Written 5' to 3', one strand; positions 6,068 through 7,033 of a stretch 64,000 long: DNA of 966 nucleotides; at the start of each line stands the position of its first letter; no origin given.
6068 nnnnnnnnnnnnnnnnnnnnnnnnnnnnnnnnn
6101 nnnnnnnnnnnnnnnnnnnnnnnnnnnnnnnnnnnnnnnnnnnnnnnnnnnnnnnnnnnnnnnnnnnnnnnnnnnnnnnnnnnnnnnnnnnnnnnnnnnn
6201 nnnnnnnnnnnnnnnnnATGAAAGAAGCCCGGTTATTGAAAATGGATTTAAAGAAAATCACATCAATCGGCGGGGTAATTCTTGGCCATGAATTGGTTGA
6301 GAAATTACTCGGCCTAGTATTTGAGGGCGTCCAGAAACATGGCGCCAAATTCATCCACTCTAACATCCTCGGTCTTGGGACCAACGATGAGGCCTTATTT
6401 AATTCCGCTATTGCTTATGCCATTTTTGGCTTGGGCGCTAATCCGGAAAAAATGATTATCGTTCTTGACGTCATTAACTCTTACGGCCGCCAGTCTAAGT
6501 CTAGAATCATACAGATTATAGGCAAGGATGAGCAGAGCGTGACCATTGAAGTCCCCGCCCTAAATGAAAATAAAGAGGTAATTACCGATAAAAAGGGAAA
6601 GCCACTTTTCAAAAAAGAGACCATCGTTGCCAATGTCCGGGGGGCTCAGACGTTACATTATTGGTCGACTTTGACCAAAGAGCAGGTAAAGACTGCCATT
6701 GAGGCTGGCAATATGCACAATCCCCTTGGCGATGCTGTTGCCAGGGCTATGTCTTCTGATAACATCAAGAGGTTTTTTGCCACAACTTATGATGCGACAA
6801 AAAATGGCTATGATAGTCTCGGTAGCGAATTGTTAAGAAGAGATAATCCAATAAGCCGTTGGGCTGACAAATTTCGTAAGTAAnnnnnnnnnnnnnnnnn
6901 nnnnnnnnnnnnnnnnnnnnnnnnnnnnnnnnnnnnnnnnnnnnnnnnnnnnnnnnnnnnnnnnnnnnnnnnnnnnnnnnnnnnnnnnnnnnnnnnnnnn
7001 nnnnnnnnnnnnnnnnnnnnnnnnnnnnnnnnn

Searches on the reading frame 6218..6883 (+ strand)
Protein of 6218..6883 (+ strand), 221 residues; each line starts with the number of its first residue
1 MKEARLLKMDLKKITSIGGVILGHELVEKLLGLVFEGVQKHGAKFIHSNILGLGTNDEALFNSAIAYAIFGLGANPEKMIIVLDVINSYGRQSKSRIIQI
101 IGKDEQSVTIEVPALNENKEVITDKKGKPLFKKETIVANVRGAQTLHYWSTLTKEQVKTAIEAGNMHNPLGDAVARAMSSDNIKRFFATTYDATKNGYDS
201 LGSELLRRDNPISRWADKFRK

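Call 7: search_protein_families(library=phrogs, proteins=[window:6218-6883:+], max_evalue=1)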
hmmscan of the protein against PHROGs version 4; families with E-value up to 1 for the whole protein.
window:6218-6883:+ (221 aa): 3 families
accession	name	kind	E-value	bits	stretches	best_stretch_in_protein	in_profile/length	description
phrog_20034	-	unknown function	0.0093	17.4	1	105-148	6-49/112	-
phrog_18888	-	unknown function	0.01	16.7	1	119-140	4-25/56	-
phrog_11007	-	unknown function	0.064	14.1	1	120-183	56-123/134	-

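Call 8: search_protein_families(library=pfam, proteins=[window:6218-6883:+], max_evalue=1)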
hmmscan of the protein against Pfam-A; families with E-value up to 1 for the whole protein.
window:6218-6883:+ (221 aa): 0 families

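Call 12: find_encoding_contigs(protein=window:6218-6883:+, flank=10000, max_places=10)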
Protein window:6218-6883:+ (221 aa): 1 contig read that carries it; 1 place shown.
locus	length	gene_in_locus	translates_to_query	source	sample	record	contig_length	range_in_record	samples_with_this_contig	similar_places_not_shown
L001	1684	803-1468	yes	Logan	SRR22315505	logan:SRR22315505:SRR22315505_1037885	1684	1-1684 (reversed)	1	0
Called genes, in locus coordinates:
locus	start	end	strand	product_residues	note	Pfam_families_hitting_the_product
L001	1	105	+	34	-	?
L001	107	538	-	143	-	-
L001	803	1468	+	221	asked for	-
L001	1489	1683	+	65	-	?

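Call 14: find_homologous_proteins(query=window:6218-6883:+, max_evalue=0.001)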
Query window:6218-6883:+ (221 aa): 8 proteins with E <= 0.001 among 329 candidates.
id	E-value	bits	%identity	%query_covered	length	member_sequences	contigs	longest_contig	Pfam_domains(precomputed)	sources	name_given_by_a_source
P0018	2.9e-139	480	100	100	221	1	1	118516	-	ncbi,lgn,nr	ncbi:MAG: hypothetical protein PHG95_00105 [Patescibacteria group bacterium]|nr:hypothetical protein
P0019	1.4e-91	324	74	95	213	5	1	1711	-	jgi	-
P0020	8.1e-72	259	57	100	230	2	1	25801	-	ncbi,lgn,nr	ncbi:hypothetical protein K9M09_01500 [Patescibacteria group bacterium]|nr:hypothetical protein [Pat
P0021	2.8e-68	248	54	100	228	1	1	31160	-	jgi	-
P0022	1.3e-63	233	53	96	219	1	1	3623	-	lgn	-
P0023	1.1e-46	177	42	97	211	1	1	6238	-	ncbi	-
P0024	5.8e-42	162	43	97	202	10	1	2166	-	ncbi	-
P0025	4.5e-35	139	38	97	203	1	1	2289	-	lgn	-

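Call 31: search_protein_representatives(alignment_id=A2)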
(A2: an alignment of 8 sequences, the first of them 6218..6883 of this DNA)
Query: 8 sequences, 211 profile positions. Proteins with E-value up to 0.001 (for the whole library): 73; up to 1e-10: 51; up to 1e-30: 11. The best 73 are listed.
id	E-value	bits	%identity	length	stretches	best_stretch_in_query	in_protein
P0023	7.9e-97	339.3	-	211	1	1-211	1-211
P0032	6.9e-75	267.6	-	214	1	3-211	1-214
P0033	2.3e-63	230.0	-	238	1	3-206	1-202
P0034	2.4e-40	154.7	-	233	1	23-201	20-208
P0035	4.1e-39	150.7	-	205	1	5-162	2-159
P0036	2.6e-36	141.6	-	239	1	5-184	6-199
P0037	1.1e-35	139.6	-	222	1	17-208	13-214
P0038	1.5e-35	139.1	-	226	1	7-207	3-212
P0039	3.2e-34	134.8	-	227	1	9-210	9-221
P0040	8.1e-33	130.2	-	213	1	20-208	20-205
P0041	6.9e-31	123.8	-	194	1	28-191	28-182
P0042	1.7e-30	122.5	-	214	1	22-193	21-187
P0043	8.8e-30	120.2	-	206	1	31-180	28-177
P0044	1.3e-28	116.4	-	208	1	24-206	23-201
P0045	2.1e-28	115.7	-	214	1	23-207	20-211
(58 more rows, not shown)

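Call 34: search_protein_families(library=pfam, alignment_id=A3, max_evalue=0.01)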
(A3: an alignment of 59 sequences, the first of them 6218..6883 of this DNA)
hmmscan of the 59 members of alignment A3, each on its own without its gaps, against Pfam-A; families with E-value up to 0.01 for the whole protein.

A. member 1, window:6218-6883:+ (221 aa): 0 families

B. families by the number of members that match (of 59 scanned): 8 families
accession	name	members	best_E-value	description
PF11988.14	Dsl1_N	1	0.00073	Retrograde transport protein Dsl1 N terminal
PF24885.1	TPR_NPHP3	1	0.0019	Nephrocystin-3 TPR domain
PF16532.11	Phage_tail_NK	1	0.0029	Sf6-type phage tail needle knob or tip of some Caudovirales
PF08363.15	GbpC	1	0.0043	Glucan-binding protein C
PF04538.17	BEX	1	0.0072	Brain expressed X-linked like family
PF08102.16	Antimicrobial_7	1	0.008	Scorpion antimicrobial peptide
PF20663.3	COG4_N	1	0.0094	Conserved oligomeric Golgi complex subunit 4, N-terminal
PF22928.2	INTS1_R4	1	0.0098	Integrator complex subunit 1, R4 domain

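Call 42: predict_structure(alignment_id=A3)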
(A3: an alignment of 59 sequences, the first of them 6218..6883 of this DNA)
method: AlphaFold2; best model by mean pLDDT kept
length: 221 residues; sequences in the alignment: 59
mean_pLDDT: 79.1   pTM: 0.60
mean pLDDT of the five models: 79.1, 78.3, 76.8, 75.3, 75.0
residues with pLDDT >= 90: 109; 70-90: 41; 50-70: 45; < 50: 26
segments of 3 or more residues with pLDDT < 50: 1-5, 18-23, 41-45, 47-54
pLDDT, mean of each block of 10 residues (from residue 1): 50 51 56 58 46 68 96 96 98 95 94 94 97 94 98 98 90 66 73 71 71 82 76
secondary structure, 60 per line:
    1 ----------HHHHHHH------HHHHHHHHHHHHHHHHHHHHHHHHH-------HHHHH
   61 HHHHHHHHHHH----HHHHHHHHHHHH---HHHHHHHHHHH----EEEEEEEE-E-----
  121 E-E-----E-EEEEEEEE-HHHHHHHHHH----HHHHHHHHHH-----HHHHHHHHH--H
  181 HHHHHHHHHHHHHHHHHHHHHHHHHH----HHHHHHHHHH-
elements in order: H11-17 H24-48 H56-71 H76-87 H91-101 E106-113 E131-138 H140-149 H154-163 H169-177 H180-206 H211-220

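Call 47: fold_search(model_id=the predicted structure, library=pdb)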
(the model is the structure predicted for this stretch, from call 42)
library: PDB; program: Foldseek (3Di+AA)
matches with E <= 10: 225; with E <= 0.001: 0
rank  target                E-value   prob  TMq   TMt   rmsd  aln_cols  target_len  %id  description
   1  5d80_G                2.1e-01  0.18  0.18  0.18  25.6       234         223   10  Crystal Structure of Yeast V1-ATPase in the Autoinhibited Form (released 2016-06-08)
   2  5d80_g                2.9e-01  0.11  0.14  0.15  27.6       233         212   11  Crystal Structure of Yeast V1-ATPase in the Autoinhibited Form (released 2016-06-08)
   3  7clj                  5.0e-01  0.09  0.14  0.13  15.9       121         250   15  Crystal structure of Thermoplasmatales archaeon heliorhodopsin E108D mutant (released 2020-09-02)
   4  3vr6_G                5.3e-01  0.10  0.16  0.18  27.3       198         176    8  Crystal structure of AMP-PNP bound Enterococcus hirae V1-ATPase [bV1] (released 2013-01-16)
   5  6w6e_I                6.3e-01  0.10  0.14  0.09  16.1       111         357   14  The Mycobacterium tuberculosis ClpB disaggregase hexamer structure with a locally refined ClpB middle domain and a Dna (released 2021-05-26)
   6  4rnd_A                6.7e-01  0.08  0.16  0.18  22.7       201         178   12  Crystal Structure of the subunit DF-assembly of the eukaryotic V-ATPase. (released 2014-12-10)
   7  7tms_M                6.7e-01  0.07  0.15  0.15  28.8       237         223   10  V-ATPase from Saccharomyces cerevisiae, State 2 (released 2022-04-13)
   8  8smr_J                8.0e-01  0.10  0.11  0.11  13.4       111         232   16  cytochrome bc1-cbb3 supercomplex from Pseudomonas aeruginosa (released 2023-10-11)
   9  3in9_A                8.4e-01  0.95  0.12  0.07   5.0        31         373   26  Crystal structure of heparin lyase I complexed with disaccharide heparin (released 2009-09-29)
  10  5obx                  9.4e-01  0.08  0.14  0.10  14.7       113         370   13  Mycoplasma genitalium DnaK-NBD (released 2018-05-09)
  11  5knd_G                9.4e-01  0.07  0.15  0.18  27.6       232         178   10  Crystal structure of the Pi-bound V1 complex (released 2016-11-02)
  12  2eyu_A                1.0e+00  0.08  0.13  0.12  18.0       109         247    8  The Crystal Structure of the C-terminal Domain of Aquifex aeolicus PilT (released 2006-11-21)
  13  7yxg_A                1.1e+00  0.16  0.08  0.07   8.4        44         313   14  Drosophila melanogaster JMJD7 (dmJMJD7) in complex with Mn and 2OG (released 2022-04-27)
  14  7uzj_H                1.1e+00  0.06  0.15  0.16  28.1       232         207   10  Rat Kidney V1 complex with SidK and NCOA7B, State 1 (released 2023-11-22)
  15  7tmm_M                1.1e+00  0.05  0.14  0.14  29.2       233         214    8  Complete V1 Complex from Saccharomyces cerevisiae (released 2022-04-06)
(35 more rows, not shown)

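Call 57: search_protein_families(library=padloc, proteins=[window:6218-6883:+], max_evalue=1)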
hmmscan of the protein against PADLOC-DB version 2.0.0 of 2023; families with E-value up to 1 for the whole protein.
window:6218-6883:+ (221 aa): 0 families

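Call 58: search_protein_families(library=ncbifam, proteins=[window:6218-6883:+], max_evalue=1)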
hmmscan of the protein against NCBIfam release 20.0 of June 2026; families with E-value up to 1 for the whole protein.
window:6218-6883:+ (221 aa): 0 families

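Call 59: search_solved_structures(query=A3, max_evalue=10)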
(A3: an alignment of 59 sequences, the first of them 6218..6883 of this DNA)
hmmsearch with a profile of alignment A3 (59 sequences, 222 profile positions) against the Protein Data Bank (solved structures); distinct sequences matched with E-value up to 10: 15.
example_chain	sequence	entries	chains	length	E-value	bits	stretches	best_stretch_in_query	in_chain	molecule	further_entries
9ugr_A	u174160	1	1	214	0.02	17.8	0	158-207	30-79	Syn-F4-Link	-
3fd2_A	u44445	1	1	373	0.16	14.8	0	64-87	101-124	Site-specific DNA endonuclease I-MsoI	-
6egc_A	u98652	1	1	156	0.25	14.1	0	141-211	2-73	SC_2L4HC2_23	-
3k4t_A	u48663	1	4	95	0.45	13.3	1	145-192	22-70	Virion-associated protein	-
7f2g_A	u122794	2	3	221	0.54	13.1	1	123-158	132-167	Histidine kinase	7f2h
3jqh_A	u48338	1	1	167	0.54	13.1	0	172-192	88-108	C-type lectin domain family 4 member M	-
8jrn_C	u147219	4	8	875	0.68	12.7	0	134-162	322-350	Ubiquitin-protein ligase E3A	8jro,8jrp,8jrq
8jrr_A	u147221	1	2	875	0.69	12.7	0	134-162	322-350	Ubiquitin-protein ligase E3A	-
9cht_A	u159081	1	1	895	0.72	12.6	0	134-162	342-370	Ubiquitin-protein ligase E3A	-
8r1f_A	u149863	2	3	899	0.73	12.6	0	134-162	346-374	Ubiquitin-protein ligase E3A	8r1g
8gcr_R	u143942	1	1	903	0.74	12.6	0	134-162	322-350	Ubiquitin-protein ligase E3A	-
2roa_A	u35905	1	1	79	0.77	12.6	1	143-217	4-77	Calmodulin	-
3f6n_A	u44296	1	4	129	1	12.2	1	145-192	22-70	Virion-associated protein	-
6kos_A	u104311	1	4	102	1.1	12.1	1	146-214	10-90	SUWA (Super WA20)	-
8qae_A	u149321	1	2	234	8.7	9.1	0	170-214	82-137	sc-apCC-6-SLLA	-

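Call 62: find_related_loci(query=A2, collection=metagenome_contigs, flank=4000)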
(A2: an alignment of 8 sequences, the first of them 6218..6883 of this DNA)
Query A2 (221 aa) in metagenome_contigs; peptide patterns used: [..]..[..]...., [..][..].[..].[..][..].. (x = any residue, [..] = any of these).
252 stretches matched a pattern; 2 encode a relative of the query (tblastn E <= 1e-3); 2 distinct loci.
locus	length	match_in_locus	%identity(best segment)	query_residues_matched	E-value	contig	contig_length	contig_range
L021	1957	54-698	75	5-220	4e-112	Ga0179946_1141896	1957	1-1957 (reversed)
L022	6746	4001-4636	73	5-220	2e-102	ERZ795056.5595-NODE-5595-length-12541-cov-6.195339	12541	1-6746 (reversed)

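Call 63: find_encoding_contigs(protein=P0023, flank=6000, max_places=3)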
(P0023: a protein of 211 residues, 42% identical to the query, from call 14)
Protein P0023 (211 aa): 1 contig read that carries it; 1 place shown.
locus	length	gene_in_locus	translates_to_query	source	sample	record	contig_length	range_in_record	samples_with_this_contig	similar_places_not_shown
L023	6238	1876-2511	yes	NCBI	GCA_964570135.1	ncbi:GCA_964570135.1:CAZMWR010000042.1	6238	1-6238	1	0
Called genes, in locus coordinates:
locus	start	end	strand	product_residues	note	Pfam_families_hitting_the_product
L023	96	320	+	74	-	-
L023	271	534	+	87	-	-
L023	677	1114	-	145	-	-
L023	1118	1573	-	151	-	-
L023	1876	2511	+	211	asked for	-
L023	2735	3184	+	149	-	-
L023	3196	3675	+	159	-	-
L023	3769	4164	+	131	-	PF18895:T4SS_pilin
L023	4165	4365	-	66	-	-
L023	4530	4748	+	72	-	-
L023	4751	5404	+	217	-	PF06831:H2TH, PF06827:zf-FPG_IleRS (faint)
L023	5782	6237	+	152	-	?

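Call 64: find_encoding_contigs(protein=P0021, flank=10000, max_places=2)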
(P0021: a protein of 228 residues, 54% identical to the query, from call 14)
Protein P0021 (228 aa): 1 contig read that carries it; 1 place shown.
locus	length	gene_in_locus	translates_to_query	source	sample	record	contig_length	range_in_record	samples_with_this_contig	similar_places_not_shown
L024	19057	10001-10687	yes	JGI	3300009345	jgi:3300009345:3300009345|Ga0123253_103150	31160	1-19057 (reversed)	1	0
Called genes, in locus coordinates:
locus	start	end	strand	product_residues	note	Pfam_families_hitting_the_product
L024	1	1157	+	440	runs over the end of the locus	PF03952:Enolase_N, PF00113:Enolase_C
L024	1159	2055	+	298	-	PF01676:Metalloenzyme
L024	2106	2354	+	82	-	-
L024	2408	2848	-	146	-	PF02681:DUF212, PF01569:PAP2 (faint)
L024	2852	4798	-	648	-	PF02518:HATPase_c, PF00204:DNA_gyraseB, PF01751:Toprim, PF00986:DNA_gyraseB_C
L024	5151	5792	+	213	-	PF01073:3Beta_HSD, PF01370:Epimerase, PF02719:Polysacc_synt_2, PF04321:RmlD_sub_bind, PF05368:NmrA (weak), PF07993:NAD_binding_4 (faint), PF16363:GDP_Man_Dehyd, PF13460:NAD_binding_10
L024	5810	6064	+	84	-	PF16363:GDP_Man_Dehyd (weak)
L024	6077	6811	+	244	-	PF00121:TIM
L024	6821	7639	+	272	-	PF13428:TPR_14 (faint), PF13181:TPR_8 (faint), PF14559:TPR_19 (faint), PF13424:TPR_12, PF00515:TPR_1 (weak), PF07719:TPR_2 (weak)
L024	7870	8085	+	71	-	-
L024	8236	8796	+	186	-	-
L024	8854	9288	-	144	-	-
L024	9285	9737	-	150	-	-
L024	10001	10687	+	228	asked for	-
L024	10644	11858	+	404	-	-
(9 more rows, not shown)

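Call 82: search_dna_similar(query=window:6218-6883:+, collection=phages, mode=protein, max_evalue=0.01, max_rows=5)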
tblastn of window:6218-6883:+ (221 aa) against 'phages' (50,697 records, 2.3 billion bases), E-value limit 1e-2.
No match.

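Call 84: search_dna_similar(query=window:6218-6883:+, collection=plasmids, mode=protein, max_evalue=0.01, max_rows=5)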
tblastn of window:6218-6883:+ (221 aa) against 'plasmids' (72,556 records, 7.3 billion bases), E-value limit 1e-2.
No match.

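Call 86: find_related_loci(query=A2, collection=viral_contigs, flank=5000)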
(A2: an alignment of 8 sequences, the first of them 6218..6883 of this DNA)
Query A2 (221 aa) in viral_contigs; peptide patterns used: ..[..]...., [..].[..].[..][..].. (x = any residue, [..] = any of these).
137 stretches matched a pattern, but none encodes a relative of the query by tblastn (E <= 1e-3).

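Call 87: fold_search(model_id=the predicted structure, library=viral)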
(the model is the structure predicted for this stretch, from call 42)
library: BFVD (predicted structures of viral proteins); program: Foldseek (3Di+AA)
matches with E <= 10: 567; with E <= 0.001: 0
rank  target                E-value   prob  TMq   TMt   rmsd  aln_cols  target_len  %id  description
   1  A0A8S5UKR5            4.9e-03  0.75  0.19  0.18  15.0       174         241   17  Small Terminase [Myoviridae sp. ctQf419]
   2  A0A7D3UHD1            1.9e-02  0.35  0.15  0.17  23.6       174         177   10  (no name in the UniProt tables at hand)
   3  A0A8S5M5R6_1          3.6e-02  0.47  0.13  0.04  13.9       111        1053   15  Uncharacterized protein [Podoviridae sp. ctaNW81]
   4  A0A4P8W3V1            4.0e-02  0.30  0.17  0.13  18.4       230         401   12  (no name in the UniProt tables at hand)
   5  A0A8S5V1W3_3          4.0e-02  0.25  0.16  0.05  39.9       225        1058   15  Uncharacterized protein [Myoviridae sp. ctJ2i1]
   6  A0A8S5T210            1.2e-01  0.38  0.15  0.15  14.9       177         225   15  Terminase small subunit [Myoviridae sp. ctqfO1]
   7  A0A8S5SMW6            1.3e-01  0.75  0.19  0.14  11.6       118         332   11  Uncharacterized protein [Podoviridae sp. ctIKM86]
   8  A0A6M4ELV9            1.4e-01  0.54  0.14  0.09  15.1        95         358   19  Tail fibers protein [Synechococcus phage S-SBP1]
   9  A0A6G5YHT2            1.4e-01  0.10  0.11  0.11  13.1       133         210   14  (no name in the UniProt tables at hand)
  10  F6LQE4                1.5e-01  0.10  0.12  0.13  17.1       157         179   11  (no name in the UniProt tables at hand)
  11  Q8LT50                1.7e-01  1.00  0.15  0.04   1.2        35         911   23  Uncharacterized protein [Vibrio phage VpV262]
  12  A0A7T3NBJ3            1.7e-01  0.30  0.17  0.16  15.9       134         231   16  Uncharacterized protein [Serratia phage vB_SmaM_Yaphecito]
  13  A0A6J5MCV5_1          1.7e-01  0.15  0.15  0.05  19.4       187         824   11  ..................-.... domain-containing protein [uncultured Caudovirales phage]
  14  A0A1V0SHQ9            2.0e-01  0.28  0.16  0.16  18.9       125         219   14  Uncharacterized protein [Klosneuvirus KNV1]
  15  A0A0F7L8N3            2.4e-01  0.14  0.14  0.05  11.9       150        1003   14  Uncharacterized protein [uncultured marine virus]
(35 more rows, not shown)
